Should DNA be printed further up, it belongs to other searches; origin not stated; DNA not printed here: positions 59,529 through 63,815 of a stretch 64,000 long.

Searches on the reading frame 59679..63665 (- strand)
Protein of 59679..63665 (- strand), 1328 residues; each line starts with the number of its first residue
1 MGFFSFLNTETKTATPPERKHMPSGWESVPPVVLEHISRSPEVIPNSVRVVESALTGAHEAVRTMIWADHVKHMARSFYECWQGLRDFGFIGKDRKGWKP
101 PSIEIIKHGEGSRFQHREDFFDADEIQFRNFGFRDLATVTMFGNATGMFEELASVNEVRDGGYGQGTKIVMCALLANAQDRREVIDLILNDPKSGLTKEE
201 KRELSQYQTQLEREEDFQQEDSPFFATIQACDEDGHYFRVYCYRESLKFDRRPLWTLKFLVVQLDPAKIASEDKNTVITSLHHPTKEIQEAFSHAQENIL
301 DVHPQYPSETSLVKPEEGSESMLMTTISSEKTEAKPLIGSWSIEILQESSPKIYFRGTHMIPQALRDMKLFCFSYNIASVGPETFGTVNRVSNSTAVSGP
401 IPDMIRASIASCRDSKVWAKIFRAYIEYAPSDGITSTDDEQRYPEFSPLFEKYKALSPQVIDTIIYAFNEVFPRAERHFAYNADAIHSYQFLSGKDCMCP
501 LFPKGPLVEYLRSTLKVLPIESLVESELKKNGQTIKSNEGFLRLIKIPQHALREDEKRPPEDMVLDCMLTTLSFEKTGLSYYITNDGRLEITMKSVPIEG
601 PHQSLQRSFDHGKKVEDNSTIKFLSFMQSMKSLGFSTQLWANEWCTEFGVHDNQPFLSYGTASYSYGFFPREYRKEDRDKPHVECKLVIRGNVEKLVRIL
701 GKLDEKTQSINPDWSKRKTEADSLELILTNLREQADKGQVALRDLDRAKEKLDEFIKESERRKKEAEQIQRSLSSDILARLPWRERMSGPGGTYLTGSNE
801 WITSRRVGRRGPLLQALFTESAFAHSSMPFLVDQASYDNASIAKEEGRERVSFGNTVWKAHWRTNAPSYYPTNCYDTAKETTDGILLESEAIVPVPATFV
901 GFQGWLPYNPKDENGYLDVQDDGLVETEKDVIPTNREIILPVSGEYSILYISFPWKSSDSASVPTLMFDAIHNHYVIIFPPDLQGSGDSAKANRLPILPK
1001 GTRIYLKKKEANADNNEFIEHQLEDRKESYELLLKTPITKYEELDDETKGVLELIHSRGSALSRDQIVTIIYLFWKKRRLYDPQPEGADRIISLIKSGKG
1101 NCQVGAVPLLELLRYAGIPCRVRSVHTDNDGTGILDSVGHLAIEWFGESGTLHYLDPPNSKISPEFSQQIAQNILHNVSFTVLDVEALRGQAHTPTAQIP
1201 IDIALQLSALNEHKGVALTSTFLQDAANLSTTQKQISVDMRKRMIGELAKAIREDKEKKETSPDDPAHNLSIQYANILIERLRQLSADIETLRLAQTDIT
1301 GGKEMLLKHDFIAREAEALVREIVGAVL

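Call 65: search_protein_families(library=pfam, proteins=[window:59679-63665:-], max_evalue=0.001)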
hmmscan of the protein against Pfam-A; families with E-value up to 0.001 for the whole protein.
window:59679-63665:- (1328 aa): 1 family
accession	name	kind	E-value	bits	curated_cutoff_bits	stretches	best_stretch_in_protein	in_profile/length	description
PF01841.26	Transglut_core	-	2.7e-05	24.9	23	1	1068-1134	18-85/108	Transglutaminase-like superfamily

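Call 85: find_encoding_contigs(protein=window:59679-63665:-, flank=10000, max_places=3)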
Protein window:59679-63665:- (1328 aa): no gene with exactly this product is on record in the collection.
